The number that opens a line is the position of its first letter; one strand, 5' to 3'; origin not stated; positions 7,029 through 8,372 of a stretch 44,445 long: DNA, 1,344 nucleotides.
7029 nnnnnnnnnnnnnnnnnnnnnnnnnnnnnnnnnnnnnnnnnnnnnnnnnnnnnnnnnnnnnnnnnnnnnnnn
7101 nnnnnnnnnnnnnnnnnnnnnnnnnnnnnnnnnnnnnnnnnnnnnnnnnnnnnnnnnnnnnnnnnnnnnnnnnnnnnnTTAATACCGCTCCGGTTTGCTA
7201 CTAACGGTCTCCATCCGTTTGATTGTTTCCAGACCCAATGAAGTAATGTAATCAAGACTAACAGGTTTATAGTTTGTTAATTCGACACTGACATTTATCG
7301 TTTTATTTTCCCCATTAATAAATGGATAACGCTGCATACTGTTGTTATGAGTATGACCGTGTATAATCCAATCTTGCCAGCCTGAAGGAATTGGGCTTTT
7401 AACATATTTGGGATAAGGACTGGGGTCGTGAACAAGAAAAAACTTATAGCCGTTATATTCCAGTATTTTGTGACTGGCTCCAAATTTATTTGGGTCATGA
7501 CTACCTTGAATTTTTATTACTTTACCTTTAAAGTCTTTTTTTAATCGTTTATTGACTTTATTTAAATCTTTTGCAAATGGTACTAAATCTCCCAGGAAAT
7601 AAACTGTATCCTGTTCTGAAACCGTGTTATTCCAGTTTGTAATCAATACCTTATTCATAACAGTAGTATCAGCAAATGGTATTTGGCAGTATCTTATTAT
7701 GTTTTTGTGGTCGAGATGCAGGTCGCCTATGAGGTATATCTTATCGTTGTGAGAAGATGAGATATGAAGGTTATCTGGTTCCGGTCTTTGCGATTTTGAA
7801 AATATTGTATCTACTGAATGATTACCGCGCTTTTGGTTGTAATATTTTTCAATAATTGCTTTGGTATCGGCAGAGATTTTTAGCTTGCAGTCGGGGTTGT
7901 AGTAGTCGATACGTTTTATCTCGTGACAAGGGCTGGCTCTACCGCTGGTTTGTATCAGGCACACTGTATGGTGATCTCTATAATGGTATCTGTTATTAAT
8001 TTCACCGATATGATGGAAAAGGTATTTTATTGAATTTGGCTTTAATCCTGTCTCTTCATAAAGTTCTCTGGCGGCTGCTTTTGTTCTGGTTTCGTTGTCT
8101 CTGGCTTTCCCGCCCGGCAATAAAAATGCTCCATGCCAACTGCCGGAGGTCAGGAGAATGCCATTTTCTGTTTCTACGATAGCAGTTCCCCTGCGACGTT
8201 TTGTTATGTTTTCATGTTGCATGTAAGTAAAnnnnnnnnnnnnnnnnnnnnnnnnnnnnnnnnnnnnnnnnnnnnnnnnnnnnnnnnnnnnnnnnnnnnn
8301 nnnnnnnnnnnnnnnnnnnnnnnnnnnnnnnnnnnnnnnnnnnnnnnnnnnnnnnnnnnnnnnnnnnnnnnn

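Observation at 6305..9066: Compact AT-rich operon: RHH regulator, LemA, Nudix::metallophosphoesterase fusion, 2H phosphoesterase and a 37-aa membrane peptide; candidate undescribed nucleotide-signal or RNA-end processing module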

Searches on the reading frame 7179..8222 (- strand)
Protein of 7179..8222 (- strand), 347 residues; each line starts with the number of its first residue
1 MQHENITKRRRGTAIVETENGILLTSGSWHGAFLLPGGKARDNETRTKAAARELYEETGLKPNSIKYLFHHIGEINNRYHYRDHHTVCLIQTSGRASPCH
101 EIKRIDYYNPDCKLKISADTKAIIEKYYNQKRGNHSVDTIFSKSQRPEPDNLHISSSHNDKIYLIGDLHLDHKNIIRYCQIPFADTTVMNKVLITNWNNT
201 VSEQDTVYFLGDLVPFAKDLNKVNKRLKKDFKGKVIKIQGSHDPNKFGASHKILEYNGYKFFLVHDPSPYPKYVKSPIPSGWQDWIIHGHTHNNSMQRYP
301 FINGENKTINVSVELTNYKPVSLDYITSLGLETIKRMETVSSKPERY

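Call 3: search_protein_families(library=pfam, proteins=[window:7179-8222:-], max_evalue=0.1)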
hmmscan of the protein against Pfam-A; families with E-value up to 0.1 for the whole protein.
window:7179-8222:- (347 aa): 4 families
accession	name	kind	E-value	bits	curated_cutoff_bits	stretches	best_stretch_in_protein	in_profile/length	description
PF00293.34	NUDIX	-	8.2e-12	45.7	21.1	1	10-94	3-97/134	NUDIX domain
PF12850.12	Metallophos_2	-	7.5e-08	33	27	1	162-299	3-124/154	Calcineurin-like phosphoesterase superfamily domain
PF00149.33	Metallophos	-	0.0017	19.3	21.5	1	161-292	2-117/191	Calcineurin-like phosphoesterase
PF14815.12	NUDIX_4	-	0.021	15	35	1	26-72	20-68/113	NUDIX domain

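Call 4: search_protein_families(library=ncbifam, proteins=[window:7179-8222:-], max_evalue=0.1)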
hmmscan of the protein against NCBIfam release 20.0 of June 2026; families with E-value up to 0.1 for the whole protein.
window:7179-8222:- (347 aa): 17 families
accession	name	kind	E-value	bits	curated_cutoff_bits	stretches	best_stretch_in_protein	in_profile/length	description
TIGR02705.1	nudix_YtkD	equivalog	6.1e-09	35.6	154.4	1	6-70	21-84/156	RNA deprotection pyrophosphohydrolase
NF041652.1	Nud_hyd_Dein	equivalog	2.7e-06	27.7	200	1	3-76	8-88/152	Nudix hydrolase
NF006530.0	PRK08999.1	equivalog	9.4e-06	24.9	245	1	28-69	30-71/315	Nudix family hydrolase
NF001937.0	PRK00714.1-4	equivalog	3.4e-05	23.5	139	1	14-88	14-92/161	RNA pyrophosphohydrolase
TIGR00040.1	yfcE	subfamily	6.3e-05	23.1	56.25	1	197-298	22-122/158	YfcE family phosphodiesterase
NF007834.0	PRK10546.1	equivalog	8.1e-05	22.5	156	1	14-79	9-78/135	pyrimidine (deoxy)nucleoside triphosphate diphosphatase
NF008044.0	PRK10776.1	equivalog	9.9e-05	22.2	148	1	32-70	32-70/130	8-oxo-dGTP diphosphatase MutT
NF001934.0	PRK00714.1-1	equivalog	0.0016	17.9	241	1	20-70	20-70/176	RNA pyrophosphohydrolase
TIGR04123.1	P_estr_lig_assc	hypoth_equivalog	0.0027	17.1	150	1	160-272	21-142/207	ligase-associated DNA damage response endonuclease PdeM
TIGR00586.1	mutt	equivalog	0.0035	17.3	97.9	1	29-66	30-67/129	8-oxo-dGTP diphosphatase MutT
NF001938.0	PRK00714.1-5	equivalog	0.0035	16.7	116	1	34-63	48-77/172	RNA pyrophosphohydrolase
NF003743.0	PRK05340.1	equivalog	0.0049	16.1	134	0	282-298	188-204/242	UDP-2,3-diacylglucosamine diphosphatase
NF001935.0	PRK00714.1-2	equivalog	0.008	15.7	259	1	31-68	31-68/183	RNA pyrophosphohydrolase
NF008736.0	PRK11762.1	equivalog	0.012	15.1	169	1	35-68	78-111/186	ADP compounds hydrolase NudE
NF052459.1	OxoGTPPhMutT1Mycb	equivalog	0.019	14.1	475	1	33-105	31-101/292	8-oxo-(d)GTP phosphatase MutT1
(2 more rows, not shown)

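Call 5: search_protein_families(library=padloc, proteins=[window:7179-8222:-], max_evalue=0.1)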
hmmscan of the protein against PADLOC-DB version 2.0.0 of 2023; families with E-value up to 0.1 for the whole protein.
window:7179-8222:- (347 aa): 1 family
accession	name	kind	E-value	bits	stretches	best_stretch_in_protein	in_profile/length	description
PDLC04899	PDC-S07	-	2.3e-05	22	1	14-68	12-70/135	-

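Call 6: search_protein_families(library=phrogs, proteins=[window:7179-8222:-], max_evalue=0.01)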
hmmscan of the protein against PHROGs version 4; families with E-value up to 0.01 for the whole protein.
window:7179-8222:- (347 aa): 8 families
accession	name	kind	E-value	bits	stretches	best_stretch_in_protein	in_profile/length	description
phrog_547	-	other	1.9e-34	119.8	1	155-330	24-199/245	phosphoesterase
phrog_1198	-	other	4e-10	40.9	1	12-84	41-115/253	MutT/NUDIX hydrolase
phrog_19657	-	other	3.3e-08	34.7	1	25-86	53-112/176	nudix hydrolase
phrog_15528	-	head and packaging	1.1e-05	25.1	1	10-80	522-592/794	portal protein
phrog_1185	-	other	1.5e-05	25.6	1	35-76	183-223/301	nudix hydrolase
phrog_10313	-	other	8.8e-05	23.3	1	19-61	26-68/159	nudix hydrolase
phrog_25541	-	unknown function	0.00055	20.5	1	13-68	78-133/210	-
phrog_1649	-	other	0.0045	16.7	1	153-247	29-108/308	metallo-phosphoesterase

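Call 8: find_homologous_proteins(query=window:7179-8222:-)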
Query window:7179-8222:- (347 aa): 274 proteins with E <= 0.001 among 1301 candidates; the best 120 are listed.
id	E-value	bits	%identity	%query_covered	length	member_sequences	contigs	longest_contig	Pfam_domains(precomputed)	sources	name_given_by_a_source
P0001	4.3e-218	741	92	100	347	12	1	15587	PF12850.13,PF00293.35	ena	-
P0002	7.8e-193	658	82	100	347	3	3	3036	PF12850.13,PF00293.35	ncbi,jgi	jgi:calcineurin-like phosphoesterase family protein/ADP-ribose pyrophosphatase YjhB (NUDIX family)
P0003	1.8e-185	634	79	99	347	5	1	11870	PF12850.13,PF00293.35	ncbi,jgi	jgi:calcineurin-like phosphoesterase family protein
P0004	5.4e-135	468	61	100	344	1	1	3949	PF00293.35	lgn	-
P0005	8.4e-117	408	57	99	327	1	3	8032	PF12850.13,PF00293.35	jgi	jgi:calcineurin-like phosphoesterase family protein/ADP-ribose pyrophosphatase YjhB (NUDIX family)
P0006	1.7e-111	391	55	100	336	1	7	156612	PF12850.13,PF00293.35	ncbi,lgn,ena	-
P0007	4.7e-85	304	58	72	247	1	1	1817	PF00293.35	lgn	-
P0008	1.3e-56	210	45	67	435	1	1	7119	PF13563.13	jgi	jgi:calcineurin-like phosphoesterase family protein/2'-5' RNA ligase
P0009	1.4e-56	210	55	53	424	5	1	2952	PF13563.13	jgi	-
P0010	3.9e-56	209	51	55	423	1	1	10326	PF12850.13,PF00149.34,PF13563.13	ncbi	-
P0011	5.5e-56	208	52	54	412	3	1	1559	PF13563.13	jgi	-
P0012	6.0e-56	208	52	54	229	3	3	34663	PF12850.13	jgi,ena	-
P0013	7.5e-56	208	53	54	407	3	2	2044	PF13563.13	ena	-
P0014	1.0e-55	207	44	68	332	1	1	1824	PF12850.13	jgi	-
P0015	2.7e-54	203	41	48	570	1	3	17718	PF00149.34,PF00293.35,PF13563.13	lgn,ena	-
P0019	9.4e-54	201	48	59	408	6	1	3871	PF12850.13,PF13563.13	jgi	-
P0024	2.9e-53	199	51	59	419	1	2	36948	PF12850.13,PF00149.34,PF13563.13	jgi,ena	-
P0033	2.9e-52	196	47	59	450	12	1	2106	PF12850.13,PF13563.13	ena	-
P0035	3.4e-52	196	48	59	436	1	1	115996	PF13563.13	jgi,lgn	jgi:calcineurin-like phosphoesterase family protein/2'-5' RNA ligase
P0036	5.1e-52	195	50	54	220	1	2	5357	PF12850.13,PF00149.34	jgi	jgi:calcineurin-like phosphoesterase family protein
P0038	7.1e-52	195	35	50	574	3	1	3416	PF00293.35,PF13563.13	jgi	jgi:calcineurin-like phosphoesterase family protein/ADP-ribose pyrophosphatase YjhB (NUDIX family)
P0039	7.5e-52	195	48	56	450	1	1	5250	PF12850.13,PF13563.13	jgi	-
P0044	2.3e-51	193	51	55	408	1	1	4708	PF12850.13,PF13563.13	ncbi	-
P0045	2.3e-51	193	43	68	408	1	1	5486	PF12850.13,PF13563.13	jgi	-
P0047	2.8e-51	193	48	54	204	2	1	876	PF12850.13,PF00149.34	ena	-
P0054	7.2e-51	191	51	54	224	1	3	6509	PF12850.13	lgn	-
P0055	8.8e-51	191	42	68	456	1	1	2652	PF12850.13,PF13563.13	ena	-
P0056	1.2e-50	191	54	54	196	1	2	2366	PF12850.13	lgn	-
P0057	1.4e-50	190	51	54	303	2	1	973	PF12850.13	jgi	jgi:calcineurin-like phosphoesterase family protein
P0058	1.4e-50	190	50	54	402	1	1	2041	PF12850.13,PF13563.13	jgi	jgi:calcineurin-like phosphoesterase family protein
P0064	2.9e-50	189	51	54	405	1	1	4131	PF12850.13,PF00149.34,PF13563.13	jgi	jgi:calcineurin-like phosphoesterase family protein/2'-5' RNA ligase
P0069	4.1e-50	189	40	67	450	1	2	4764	PF12850.13,PF13563.13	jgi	jgi:calcineurin-like phosphoesterase family protein/2'-5' RNA ligase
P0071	4.4e-50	189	48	54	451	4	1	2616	PF12850.13,PF13563.13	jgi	jgi:calcineurin-like phosphoesterase family protein/2'-5' RNA ligase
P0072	4.5e-50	189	50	54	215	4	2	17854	PF12850.13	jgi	jgi:calcineurin-like phosphoesterase family protein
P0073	5.4e-50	188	51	55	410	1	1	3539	PF12850.13,PF13563.13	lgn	-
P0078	1.2e-49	187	50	54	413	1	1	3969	PF12850.13,PF13563.13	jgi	jgi:calcineurin-like phosphoesterase family protein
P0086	2.5e-49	186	45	59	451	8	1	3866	PF12850.13,PF13563.13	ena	-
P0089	3.1e-49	186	51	54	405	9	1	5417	PF12850.13,PF00149.34,PF13563.13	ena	-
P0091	4.6e-49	185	49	54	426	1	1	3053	PF12850.13,PF13563.13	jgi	jgi:calcineurin-like phosphoesterase family protein/2'-5' RNA ligase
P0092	4.7e-49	185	45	59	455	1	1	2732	PF12850.13,PF13563.13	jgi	-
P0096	5.7e-49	185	51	54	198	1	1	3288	PF12850.13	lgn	-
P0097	6.0e-49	185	49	54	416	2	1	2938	PF12850.13,PF13563.13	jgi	jgi:calcineurin-like phosphoesterase family protein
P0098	6.1e-49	185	35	49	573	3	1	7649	PF00149.34,PF00293.35,PF13563.13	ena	-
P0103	9.1e-49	184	51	53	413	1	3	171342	PF00149.34,PF13563.13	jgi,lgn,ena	-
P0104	9.9e-49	184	43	67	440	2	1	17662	PF12850.13,PF00149.34,PF13563.13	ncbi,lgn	-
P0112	3.3e-48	183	53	54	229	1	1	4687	PF12850.13,PF00149.34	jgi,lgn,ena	-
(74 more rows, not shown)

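Call 11: find_encoding_contigs(protein=window:7179-8222:-, flank=10000, max_places=6)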
Protein window:7179-8222:- (347 aa): no gene with exactly this product is on record in the collection.

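Call 12: find_encoding_contigs(protein=P0006, flank=8000, max_places=6)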
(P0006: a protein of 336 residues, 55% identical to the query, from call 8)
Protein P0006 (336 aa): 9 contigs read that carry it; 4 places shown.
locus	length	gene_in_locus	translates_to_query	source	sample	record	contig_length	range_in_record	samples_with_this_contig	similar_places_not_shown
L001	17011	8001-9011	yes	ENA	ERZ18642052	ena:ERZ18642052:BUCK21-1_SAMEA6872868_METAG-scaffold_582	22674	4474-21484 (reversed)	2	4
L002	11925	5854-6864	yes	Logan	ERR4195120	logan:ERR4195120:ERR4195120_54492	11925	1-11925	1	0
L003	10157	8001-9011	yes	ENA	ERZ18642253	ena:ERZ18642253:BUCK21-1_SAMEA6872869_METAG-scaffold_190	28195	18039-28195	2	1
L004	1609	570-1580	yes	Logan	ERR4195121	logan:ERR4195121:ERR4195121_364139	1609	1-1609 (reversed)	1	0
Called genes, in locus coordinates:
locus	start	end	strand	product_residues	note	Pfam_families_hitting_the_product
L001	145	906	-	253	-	PF10370:Rv2993c-like_N, PF01557:FAA_hydrolase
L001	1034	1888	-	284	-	PF00582:Usp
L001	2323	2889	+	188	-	PF02572:CobA_CobO_BtuR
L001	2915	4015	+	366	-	PF01950:FBPase_3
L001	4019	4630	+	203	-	PF01725:Ham1p_like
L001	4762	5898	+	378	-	PF00712:DNA_pol3_beta, PF02767:DNA_pol3_beta_2, PF02768:DNA_pol3_beta_3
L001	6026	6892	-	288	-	PF22558:REase-ARP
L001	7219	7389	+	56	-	-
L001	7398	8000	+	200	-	PF04011:LemA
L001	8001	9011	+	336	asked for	PF00293:NUDIX, PF12850:Metallophos_2 (weak)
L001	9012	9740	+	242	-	PF02834:LigT_PEase (faint), PF13563:2_5_RNA_ligase2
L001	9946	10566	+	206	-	PF12895:ANAPC3 (faint), PF23914:TPR_CcmH_CycH (faint), PF25062:ARM_TT21_N (faint), PF25063:ARM_TT21_C (faint), PF07719:TPR_2 (faint), PF13181:TPR_8 (faint), PF13414:TPR_11 (weak), PF13432:TPR_16 (weak), +10 more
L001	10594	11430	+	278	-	PF02645:DegV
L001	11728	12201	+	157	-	PF13240:Zn_Ribbon_1 (weak)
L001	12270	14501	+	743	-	-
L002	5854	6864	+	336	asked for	PF00293:NUDIX, PF12850:Metallophos_2 (weak)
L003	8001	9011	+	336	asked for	PF00293:NUDIX, PF12850:Metallophos_2 (weak)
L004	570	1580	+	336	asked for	PF00293:NUDIX, PF12850:Metallophos_2 (weak)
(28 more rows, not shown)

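Call 13: find_encoding_contigs(protein=P0001, flank=8000, max_places=3)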
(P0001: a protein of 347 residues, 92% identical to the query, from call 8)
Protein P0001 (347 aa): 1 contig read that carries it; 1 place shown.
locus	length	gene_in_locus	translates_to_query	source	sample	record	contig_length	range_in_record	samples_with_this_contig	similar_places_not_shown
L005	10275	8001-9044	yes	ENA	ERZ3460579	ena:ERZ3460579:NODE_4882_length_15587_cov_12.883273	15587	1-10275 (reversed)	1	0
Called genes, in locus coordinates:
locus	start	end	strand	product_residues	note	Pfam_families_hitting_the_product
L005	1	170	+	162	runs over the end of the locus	PF02674:Colicin_V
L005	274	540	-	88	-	PF00037:Fer4 (weak), PF12837:Fer4_6 (faint), PF13187:Fer4_9 (faint), PF12838:Fer4_7 (weak)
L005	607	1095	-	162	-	PF01467:CTP_transf_like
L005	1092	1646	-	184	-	PF03602:Cons_hypoth95, PF05175:MTS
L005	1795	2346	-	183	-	PF01661:Macro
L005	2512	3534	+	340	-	PF00994:MoCF_biosynth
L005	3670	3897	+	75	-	PF01541:GIY-YIG (weak)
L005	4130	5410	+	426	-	PF03453:MoeA_N, PF00994:MoCF_biosynth, PF03454:MoeA_C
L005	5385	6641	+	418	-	PF00724:Oxidored_FMN, PF01207:Dus (faint), PF00977:His_biosynth (faint)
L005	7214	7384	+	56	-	-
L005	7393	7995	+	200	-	PF04011:LemA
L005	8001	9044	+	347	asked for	PF00293:NUDIX, PF12850:Metallophos_2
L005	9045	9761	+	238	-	PF13563:2_5_RNA_ligase2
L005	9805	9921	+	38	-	-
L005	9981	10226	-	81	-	-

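Call 14: find_encoding_contigs(protein=P0003, flank=8000, max_places=3)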
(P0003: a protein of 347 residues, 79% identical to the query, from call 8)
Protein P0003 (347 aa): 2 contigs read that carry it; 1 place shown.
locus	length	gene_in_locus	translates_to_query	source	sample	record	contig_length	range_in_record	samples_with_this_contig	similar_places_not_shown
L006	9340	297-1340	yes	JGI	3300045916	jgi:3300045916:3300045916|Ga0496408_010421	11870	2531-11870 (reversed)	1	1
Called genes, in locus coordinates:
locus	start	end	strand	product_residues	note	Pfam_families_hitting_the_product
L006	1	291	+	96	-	?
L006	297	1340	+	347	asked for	PF00293:NUDIX, PF12850:Metallophos_2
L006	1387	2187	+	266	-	-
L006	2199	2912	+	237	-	PF13563:2_5_RNA_ligase2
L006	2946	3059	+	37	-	-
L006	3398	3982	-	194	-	PF01330:RuvA_N, PF14520:HHH_5, PF07499:RuvA_C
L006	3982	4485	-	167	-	PF02075:RuvC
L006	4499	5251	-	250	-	PF20772:TACO1_YebC_N, PF01709:Transcrip_reg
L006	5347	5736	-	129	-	PF01648:ACPS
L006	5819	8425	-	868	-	PF13510:Fer2_4, PF10588:NADH-G_4Fe-4S_3, PF22117:Fer4_Nqo3 (weak), PF04879:Molybdop_Fe4S4, PF00384:Molybdopterin, PF01568:Molydop_binding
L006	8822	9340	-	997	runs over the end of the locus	PF01512:Complex1_51K, PF10589:NADH_4Fe-4S, PF14691:Fer4_20, PF00890:FAD_binding_2 (weak), PF01266:DAO, PF07992:Pyr_redox_2, PF12831:FAD_oxidored (weak), PF13450:NAD_binding_8, +5 more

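Call 15: find_encoding_contigs(protein=P0005, flank=8000, max_places=3)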
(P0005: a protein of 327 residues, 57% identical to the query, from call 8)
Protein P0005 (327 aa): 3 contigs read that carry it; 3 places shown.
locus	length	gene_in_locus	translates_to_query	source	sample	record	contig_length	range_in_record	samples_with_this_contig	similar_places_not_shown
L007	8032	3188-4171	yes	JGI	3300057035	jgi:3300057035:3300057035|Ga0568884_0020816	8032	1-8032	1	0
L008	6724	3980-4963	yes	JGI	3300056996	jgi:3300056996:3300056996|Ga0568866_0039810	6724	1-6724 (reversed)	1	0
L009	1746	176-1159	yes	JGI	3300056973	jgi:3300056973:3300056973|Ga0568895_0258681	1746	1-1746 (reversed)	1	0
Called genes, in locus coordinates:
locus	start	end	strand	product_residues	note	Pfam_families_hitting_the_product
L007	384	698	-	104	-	PF13451:zf_Tbcl, PF23477:zf_Tbcl_2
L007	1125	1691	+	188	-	-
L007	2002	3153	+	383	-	-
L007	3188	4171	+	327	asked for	PF00293:NUDIX, PF12850:Metallophos_2 (weak)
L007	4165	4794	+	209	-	PF13563:2_5_RNA_ligase2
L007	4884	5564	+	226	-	PF08378:NERD, PF01396:Zn_ribbon_Top1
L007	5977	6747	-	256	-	PF01522:Polysacc_deac_1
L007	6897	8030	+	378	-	?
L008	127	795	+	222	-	PF02943:FeThRed_B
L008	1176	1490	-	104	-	PF13451:zf_Tbcl, PF23477:zf_Tbcl_2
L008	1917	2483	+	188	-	-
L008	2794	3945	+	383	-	-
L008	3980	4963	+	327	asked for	PF00293:NUDIX, PF12850:Metallophos_2 (weak)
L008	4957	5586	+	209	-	PF13563:2_5_RNA_ligase2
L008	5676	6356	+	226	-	PF08378:NERD, PF01396:Zn_ribbon_Top1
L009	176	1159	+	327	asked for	PF00293:NUDIX, PF12850:Metallophos_2 (weak)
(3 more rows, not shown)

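Call 16: find_encoding_contigs(protein=P0015, flank=6000, max_places=3)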
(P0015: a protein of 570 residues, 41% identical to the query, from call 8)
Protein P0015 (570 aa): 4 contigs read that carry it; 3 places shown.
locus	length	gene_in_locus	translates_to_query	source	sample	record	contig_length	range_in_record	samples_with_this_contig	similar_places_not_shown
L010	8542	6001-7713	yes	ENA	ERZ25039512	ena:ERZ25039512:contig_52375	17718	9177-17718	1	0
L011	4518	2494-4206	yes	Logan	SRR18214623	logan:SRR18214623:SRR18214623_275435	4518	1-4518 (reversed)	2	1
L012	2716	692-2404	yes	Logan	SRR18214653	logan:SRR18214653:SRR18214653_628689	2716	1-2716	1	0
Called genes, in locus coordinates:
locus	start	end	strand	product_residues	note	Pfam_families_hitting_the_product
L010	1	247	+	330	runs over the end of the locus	PF01637:ATPase_2, PF13173:AAA_14 (faint), PF13401:AAA_22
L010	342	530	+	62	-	-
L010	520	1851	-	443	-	-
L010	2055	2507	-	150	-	-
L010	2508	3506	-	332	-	-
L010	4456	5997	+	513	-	PF00571:CBS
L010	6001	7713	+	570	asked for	PF13563:2_5_RNA_ligase2, PF00149:Metallophos, PF00293:NUDIX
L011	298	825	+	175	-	PF01844:HNH, PF14279:HNH_5 (faint)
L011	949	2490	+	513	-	PF00571:CBS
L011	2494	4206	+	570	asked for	PF13563:2_5_RNA_ligase2, PF00149:Metallophos, PF00293:NUDIX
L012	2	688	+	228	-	?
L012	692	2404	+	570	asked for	PF13563:2_5_RNA_ligase2, PF00149:Metallophos, PF00293:NUDIX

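Call 17: find_encoding_contigs(protein=P0103, flank=6000, max_places=2)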
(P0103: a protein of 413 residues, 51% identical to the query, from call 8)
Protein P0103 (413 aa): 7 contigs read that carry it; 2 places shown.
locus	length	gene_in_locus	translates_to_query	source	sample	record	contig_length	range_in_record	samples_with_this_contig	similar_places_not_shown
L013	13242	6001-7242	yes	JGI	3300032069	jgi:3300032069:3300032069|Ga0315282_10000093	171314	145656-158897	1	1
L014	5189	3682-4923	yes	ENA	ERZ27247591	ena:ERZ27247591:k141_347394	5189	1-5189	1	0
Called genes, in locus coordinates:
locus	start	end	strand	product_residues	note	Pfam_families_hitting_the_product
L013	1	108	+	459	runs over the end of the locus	PF03417:AAT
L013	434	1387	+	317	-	PF02661:Fic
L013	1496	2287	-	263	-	-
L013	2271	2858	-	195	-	-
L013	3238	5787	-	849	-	PF25778:DUF7948, PF06739:SBBP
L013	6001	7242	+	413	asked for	PF13563:2_5_RNA_ligase2, PF00149:Metallophos (weak)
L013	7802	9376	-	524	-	PF05598:DUF772 (weak)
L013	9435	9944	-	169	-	PF13482:RNase_H_2, PF10108:DNA_pol_B_exo2, PF03104:DNA_pol_B_exo1 (weak)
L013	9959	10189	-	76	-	-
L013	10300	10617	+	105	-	PF01047:MarR (weak), PF13412:HTH_24 (weak)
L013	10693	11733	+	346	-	-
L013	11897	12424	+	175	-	PF24838:8xMP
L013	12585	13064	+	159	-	PF03852:Vsr, PF04480:DUF559 (faint), PF18741:MTES_1575 (weak)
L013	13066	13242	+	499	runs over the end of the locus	-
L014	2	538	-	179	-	?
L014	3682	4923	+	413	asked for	PF13563:2_5_RNA_ligase2, PF00149:Metallophos (weak)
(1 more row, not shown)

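Call 18: find_encoding_contigs(protein=P0035, flank=6000, max_places=2)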
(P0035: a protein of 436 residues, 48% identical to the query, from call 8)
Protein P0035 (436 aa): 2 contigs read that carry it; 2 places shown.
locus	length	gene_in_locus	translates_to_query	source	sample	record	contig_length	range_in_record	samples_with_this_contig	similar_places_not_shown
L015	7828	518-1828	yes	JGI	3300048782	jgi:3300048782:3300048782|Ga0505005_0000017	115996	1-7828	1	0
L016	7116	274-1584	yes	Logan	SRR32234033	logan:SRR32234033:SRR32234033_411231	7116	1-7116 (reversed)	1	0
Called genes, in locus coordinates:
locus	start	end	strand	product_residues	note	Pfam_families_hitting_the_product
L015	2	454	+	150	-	?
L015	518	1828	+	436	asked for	PF13563:2_5_RNA_ligase2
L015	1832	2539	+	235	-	-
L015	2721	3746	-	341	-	PF02626:CT_A_B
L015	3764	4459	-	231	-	PF02682:CT_C_D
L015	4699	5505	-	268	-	PF03746:LamB_YcsF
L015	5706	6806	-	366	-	PF01547:SBP_bac_1, PF13416:SBP_bac_8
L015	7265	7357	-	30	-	-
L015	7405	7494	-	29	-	-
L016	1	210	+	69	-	?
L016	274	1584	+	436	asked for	PF13563:2_5_RNA_ligase2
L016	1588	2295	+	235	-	-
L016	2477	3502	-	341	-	PF02626:CT_A_B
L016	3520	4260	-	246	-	PF02682:CT_C_D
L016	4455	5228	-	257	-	PF03746:LamB_YcsF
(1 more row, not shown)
